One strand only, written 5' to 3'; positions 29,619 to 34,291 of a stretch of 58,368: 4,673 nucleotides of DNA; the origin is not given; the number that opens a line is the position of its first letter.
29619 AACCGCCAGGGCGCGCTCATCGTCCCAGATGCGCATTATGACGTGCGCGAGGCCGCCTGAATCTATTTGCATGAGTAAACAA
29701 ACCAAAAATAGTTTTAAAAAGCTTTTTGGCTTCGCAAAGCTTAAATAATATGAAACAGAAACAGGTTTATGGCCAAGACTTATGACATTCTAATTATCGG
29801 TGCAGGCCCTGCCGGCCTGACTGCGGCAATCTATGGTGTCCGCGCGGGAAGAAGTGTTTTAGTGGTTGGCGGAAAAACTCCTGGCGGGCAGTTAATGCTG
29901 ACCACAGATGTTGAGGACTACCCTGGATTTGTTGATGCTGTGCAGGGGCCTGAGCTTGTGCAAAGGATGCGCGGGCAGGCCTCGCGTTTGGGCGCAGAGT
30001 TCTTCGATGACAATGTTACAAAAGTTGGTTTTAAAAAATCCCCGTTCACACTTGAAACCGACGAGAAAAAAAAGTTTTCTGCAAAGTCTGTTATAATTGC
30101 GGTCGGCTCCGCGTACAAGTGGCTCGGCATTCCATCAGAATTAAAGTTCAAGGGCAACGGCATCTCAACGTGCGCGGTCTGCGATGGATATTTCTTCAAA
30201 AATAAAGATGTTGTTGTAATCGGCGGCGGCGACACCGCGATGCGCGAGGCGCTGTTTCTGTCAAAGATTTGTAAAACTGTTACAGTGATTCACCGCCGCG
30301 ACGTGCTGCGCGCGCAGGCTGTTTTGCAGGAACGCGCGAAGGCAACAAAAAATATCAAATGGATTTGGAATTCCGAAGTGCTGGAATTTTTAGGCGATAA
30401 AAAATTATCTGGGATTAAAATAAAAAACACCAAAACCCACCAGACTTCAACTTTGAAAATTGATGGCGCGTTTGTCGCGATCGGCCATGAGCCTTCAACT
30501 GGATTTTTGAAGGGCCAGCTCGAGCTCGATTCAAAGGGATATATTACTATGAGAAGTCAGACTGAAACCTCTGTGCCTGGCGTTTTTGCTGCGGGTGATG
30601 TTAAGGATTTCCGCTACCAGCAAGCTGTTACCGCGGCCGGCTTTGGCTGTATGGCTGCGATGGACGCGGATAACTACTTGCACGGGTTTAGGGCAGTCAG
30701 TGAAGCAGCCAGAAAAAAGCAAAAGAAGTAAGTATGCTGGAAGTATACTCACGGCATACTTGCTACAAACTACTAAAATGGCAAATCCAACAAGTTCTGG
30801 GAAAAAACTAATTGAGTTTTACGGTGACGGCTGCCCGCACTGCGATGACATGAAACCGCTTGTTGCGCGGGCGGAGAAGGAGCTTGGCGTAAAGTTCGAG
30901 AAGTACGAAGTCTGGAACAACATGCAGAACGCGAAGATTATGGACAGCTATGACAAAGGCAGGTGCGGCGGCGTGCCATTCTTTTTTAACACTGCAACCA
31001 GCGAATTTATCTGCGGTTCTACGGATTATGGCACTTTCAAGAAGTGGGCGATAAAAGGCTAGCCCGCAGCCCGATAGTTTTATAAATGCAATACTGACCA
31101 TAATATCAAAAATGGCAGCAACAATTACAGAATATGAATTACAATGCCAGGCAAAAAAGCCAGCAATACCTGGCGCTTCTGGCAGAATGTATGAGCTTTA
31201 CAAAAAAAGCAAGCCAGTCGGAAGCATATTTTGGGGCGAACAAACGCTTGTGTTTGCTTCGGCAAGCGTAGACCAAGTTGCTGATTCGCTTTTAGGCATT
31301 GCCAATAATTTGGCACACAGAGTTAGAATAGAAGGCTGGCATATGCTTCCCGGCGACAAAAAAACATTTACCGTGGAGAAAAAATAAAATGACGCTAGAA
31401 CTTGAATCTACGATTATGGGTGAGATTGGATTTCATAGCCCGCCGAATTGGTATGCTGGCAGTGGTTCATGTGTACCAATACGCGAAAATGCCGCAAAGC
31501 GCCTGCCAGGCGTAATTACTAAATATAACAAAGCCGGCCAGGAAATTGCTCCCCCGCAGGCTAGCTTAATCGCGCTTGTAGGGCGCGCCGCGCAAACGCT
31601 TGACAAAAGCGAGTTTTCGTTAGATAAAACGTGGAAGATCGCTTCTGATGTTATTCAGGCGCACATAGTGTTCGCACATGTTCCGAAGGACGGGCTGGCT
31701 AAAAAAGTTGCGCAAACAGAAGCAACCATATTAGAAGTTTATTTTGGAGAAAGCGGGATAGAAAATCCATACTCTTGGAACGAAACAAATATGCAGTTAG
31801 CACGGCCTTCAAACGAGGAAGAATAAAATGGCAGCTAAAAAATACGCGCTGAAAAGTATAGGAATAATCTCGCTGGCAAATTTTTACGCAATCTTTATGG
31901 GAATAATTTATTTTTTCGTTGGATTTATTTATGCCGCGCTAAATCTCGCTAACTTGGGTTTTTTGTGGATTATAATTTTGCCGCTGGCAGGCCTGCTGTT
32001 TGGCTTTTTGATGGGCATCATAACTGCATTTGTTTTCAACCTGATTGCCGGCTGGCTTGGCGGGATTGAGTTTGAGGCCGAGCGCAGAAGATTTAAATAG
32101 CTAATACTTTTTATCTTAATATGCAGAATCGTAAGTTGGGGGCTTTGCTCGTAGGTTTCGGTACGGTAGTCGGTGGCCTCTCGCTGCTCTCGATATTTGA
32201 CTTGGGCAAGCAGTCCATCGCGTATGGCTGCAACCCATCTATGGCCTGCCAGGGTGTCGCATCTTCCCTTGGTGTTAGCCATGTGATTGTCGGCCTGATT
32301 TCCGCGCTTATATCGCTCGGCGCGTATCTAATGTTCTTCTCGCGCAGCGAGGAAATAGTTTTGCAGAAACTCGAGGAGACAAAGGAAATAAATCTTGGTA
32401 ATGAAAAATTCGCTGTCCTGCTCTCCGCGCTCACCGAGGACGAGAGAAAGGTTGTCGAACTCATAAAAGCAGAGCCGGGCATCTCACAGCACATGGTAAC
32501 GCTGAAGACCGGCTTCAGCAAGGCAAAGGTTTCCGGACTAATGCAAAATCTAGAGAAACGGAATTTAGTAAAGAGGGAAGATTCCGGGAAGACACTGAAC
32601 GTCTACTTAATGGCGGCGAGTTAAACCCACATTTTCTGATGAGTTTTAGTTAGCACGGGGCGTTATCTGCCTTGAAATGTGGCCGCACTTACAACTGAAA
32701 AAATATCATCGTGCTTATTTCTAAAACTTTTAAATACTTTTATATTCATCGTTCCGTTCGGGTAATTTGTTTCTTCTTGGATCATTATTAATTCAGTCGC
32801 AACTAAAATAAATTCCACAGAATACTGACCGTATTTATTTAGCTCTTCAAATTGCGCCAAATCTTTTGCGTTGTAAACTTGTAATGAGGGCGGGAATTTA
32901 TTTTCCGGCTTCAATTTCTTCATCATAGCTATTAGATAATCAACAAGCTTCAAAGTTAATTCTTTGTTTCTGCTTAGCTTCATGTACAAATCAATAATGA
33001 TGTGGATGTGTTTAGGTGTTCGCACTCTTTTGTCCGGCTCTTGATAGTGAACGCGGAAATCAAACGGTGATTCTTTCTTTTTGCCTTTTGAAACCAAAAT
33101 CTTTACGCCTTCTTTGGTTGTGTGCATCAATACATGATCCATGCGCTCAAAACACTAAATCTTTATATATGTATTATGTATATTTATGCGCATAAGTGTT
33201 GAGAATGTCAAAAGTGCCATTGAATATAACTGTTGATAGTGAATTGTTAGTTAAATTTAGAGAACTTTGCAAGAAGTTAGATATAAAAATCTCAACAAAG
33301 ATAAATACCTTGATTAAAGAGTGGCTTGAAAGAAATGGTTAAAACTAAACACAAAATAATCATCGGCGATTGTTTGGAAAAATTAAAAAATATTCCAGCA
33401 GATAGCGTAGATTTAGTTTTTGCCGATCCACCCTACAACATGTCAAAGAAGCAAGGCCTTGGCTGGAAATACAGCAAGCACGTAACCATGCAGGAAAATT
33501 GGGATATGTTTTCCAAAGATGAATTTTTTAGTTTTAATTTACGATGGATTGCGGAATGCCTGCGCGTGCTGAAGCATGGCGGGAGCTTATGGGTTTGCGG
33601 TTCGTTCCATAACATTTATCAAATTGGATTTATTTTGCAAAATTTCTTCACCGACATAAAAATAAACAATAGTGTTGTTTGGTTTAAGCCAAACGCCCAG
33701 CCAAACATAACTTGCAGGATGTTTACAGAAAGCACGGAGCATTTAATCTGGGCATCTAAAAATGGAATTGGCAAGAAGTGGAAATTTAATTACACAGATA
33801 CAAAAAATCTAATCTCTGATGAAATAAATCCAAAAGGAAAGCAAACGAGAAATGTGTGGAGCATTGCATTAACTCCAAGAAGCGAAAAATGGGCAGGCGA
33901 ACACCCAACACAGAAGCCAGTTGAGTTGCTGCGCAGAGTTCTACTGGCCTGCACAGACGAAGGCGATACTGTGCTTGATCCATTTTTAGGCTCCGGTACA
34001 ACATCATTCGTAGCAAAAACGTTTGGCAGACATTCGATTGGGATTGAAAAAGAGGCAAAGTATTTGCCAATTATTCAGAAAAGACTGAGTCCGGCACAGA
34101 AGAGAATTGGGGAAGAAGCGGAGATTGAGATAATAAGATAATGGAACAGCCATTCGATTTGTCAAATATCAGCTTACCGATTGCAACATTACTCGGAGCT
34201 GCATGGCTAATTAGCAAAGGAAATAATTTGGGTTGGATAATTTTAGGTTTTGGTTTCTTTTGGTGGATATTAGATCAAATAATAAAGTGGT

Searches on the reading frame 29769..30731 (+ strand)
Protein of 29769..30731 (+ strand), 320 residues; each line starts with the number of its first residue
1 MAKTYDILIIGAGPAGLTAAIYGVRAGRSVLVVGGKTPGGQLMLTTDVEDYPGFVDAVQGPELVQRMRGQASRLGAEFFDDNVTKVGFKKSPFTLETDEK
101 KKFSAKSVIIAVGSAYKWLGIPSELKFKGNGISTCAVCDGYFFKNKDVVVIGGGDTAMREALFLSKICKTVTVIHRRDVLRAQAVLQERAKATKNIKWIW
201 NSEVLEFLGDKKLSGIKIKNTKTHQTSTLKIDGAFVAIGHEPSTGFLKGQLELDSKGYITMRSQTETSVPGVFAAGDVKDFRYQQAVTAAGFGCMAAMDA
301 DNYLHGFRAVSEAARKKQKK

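Call 13: search_protein_families(library=pfam, proteins=[window:29769-30731:+])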
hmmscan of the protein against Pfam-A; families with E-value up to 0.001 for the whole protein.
window:29769-30731:+ (320 aa): 11 families
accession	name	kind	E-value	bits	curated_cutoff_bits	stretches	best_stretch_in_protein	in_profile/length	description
PF07992.20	Pyr_redox_2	-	1.4e-53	182.6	26.1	1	5-290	1-288/291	Pyridine nucleotide-disulphide oxidoreductase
PF13738.12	Pyr_redox_3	-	8.6e-24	84.8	30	1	80-276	101-305/305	Pyridine nucleotide-disulphide oxidoreductase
PF00070.33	Pyr_redox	-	1.1e-14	55.1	22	1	148-219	2-80/82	Pyridine nucleotide-disulphide oxidoreductase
PF03486.20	HI0933_like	-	4.5e-09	36.6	50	1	6-37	2-33/244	HI0933-like protein Rossmann domain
PF01266.30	DAO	-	9.6e-09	35.7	27.9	0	6-39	1-35/353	FAD dependent oxidoreductase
PF00890.30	FAD_binding_2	-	1.2e-07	31.7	20.4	1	6-40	1-36/414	FAD binding domain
PF12831.13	FAD_oxidored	-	3.4e-06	27.1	27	1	6-42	1-38/416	FAD dependent oxidoreductase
PF13241.12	NAD_binding_7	-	1.1e-05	26.4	22.1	0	143-195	5-58/104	Putative NAD(P)-binding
PF13450.12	NAD_binding_8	-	3.2e-05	24.6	21.9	1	9-42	1-35/68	NAD(P)-binding Rossmann-like domain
PF01494.25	FAD_binding_3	-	5.2e-05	23.1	22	0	5-33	2-30/349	FAD binding domain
PF01946.23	Thi4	-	0.00017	21.3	26.2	0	5-33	18-47/235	Thi4 family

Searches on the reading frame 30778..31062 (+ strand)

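Call 13: search_protein_families(library=pfam, proteins=[window:30778-31062:+])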
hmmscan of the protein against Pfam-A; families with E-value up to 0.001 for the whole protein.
window:30778-31062:+ (94 aa): 1 family
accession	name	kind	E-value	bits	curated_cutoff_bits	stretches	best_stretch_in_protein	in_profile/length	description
PF00085.26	Thioredoxin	-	0.0001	22.7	23.5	1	7-52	18-65/103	Thioredoxin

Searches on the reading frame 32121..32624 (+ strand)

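Call 59: search_protein_families(library=pfam, proteins=[window:32121-32624:+], max_evalue=0.01)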
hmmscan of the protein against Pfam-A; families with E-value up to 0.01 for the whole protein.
window:32121-32624:+ (167 aa): 3 families
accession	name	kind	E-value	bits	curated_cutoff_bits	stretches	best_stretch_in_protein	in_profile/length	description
PF24034.1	DUF7343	-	1.8e-08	34.5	27.6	1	105-158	2-56/62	Domain of unknown function (DUF7343)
PF12802.13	MarR_2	-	4.8e-06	27.1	27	1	114-156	13-56/61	MarR family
PF13412.12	HTH_24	-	0.0046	17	21.9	1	108-151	5-48/48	Winged helix-turn-helix DNA-binding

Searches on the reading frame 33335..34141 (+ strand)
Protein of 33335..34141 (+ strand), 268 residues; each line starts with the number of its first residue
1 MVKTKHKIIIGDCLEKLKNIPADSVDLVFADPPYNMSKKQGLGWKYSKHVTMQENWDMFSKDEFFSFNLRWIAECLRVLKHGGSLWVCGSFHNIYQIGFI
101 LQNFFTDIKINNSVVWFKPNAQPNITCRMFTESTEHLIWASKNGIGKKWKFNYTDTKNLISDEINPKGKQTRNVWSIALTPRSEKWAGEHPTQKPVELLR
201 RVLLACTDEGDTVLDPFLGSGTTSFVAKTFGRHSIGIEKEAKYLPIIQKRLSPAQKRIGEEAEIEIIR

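Call 59: search_protein_families(library=pfam, proteins=[window:33335-34141:+], max_evalue=0.01)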
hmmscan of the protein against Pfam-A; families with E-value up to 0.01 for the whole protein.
window:33335-34141:+ (268 aa): 5 families
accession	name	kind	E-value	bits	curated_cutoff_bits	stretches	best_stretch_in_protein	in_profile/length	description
PF01555.25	N6_N4_Mtase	-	5.1e-58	197.1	26.7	1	25-249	1-221/221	DNA methylase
PF03602.21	Cons_hypoth95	-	0.00012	22.2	24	0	5-39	92-128/182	Conserved hypothetical protein 95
PF02086.21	MethyltransfD12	-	0.00068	19.9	22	0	17-38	168-191/253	D12 class N6 adenine-specific DNA methyltransferase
PF02384.22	N6_Mtase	-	0.0015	18.3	20.4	0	5-84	106-178/311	N-6 DNA Methylase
PF01170.24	UPF0020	-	0.0036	17.5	22.3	0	203-243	22-63/197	RMKL-like, methyltransferase domain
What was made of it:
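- A DNA methyltransferase gene is present at 33335..34141 (call 59).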

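Call 62: search_protein_families(library=ncbifam, proteins=[window:33335-34141:+], max_evalue=0.01)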
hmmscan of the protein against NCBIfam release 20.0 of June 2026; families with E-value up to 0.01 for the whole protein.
window:33335-34141:+ (268 aa): 6 families
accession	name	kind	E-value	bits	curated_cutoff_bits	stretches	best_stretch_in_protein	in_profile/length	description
NF050803.1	DnaMtaseCcrMCaul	equivalog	4.9e-69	232.9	830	1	5-256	3-252/350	adenine-specific DNA-methyltransferase CcrM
NF008572.0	PRK11524.1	equivalog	6.1e-43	147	292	1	4-260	13-265/294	adenine-specific DNA-methyltransferase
NF010253.0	PRK13699.1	subfamily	6.8e-18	65.2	244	2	189-260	143-214/226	DNA methyltransferase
NF041187.1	blaRAD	exception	0.00032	20.4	570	1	102-160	166-225/258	RAD family carbapenem-hydrolyzing class D beta-lactamase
TIGR01177.1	TIGR01177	hypoth_equivalog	0.0015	18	316.55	0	204-238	177-211/330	TIGR01177 family methyltransferase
NF040721.1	Trm14_Arch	equivalog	0.0049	16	280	0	2-47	269-314/370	tRNA (guanine(6)-N2)-methyltransferase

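Call 63: search_solved_structures(query=window:33335-34141:+, max_evalue=0.00001)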
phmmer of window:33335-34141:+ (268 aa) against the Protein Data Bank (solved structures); distinct sequences matched with E-value up to 0.00001: 13.
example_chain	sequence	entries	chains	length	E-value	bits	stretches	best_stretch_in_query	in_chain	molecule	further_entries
6pbd_A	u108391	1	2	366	6.7e-54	186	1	7-253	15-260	Modification methylase CcrMI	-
5hek_A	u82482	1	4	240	2.2e-23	85.9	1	24-252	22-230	Adenine specific DNA methyltransferase (DpnA)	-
5hfj_A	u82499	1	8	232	2.3e-23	85.8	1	14-252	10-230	Adenine specific DNA methyltransferase (DpnA)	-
9c3u_A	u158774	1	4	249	4.7e-22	81.6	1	12-252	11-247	Methyltransferase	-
8urk_A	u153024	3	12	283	6e-22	81.2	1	12-252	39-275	Methyltransferase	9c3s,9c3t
1nw8_A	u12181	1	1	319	2.8e-21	79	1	4-252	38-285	MODIFICATION METHYLASE RSRI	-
1eg2_A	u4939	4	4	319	3e-21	78.9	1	4-252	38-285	MODIFICATION METHYLASE RSRI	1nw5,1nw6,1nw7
8s9m_A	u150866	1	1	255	4.5e-21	78.4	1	6-258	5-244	DNA cytosine-N4 methyltransferase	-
8s9n_A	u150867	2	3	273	5.2e-21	78.1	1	6-258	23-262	DNA cytosine-N4 methyltransferase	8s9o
1g60_A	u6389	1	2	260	2.5e-20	75.9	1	9-244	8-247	Adenine-specific Methyltransferase MboIIA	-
2zie_A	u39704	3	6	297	3.5e-12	49.2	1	188-252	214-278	Putative modification methylase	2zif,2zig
1boo_A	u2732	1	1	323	2.2e-07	33.5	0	7-44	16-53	PROTEIN (N-4 CYTOSINE-SPECIFIC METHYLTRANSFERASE PVU II)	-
4zcf_A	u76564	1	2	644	7.9e-07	31.6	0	4-162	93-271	Restriction endonuclease EcoP15I, modification subunit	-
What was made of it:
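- On Type II R-M target (GTATAC): The only methyltransferase is CcrM-like (calls 62, 63).
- This family methylates GANTC (calls 62, 63).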
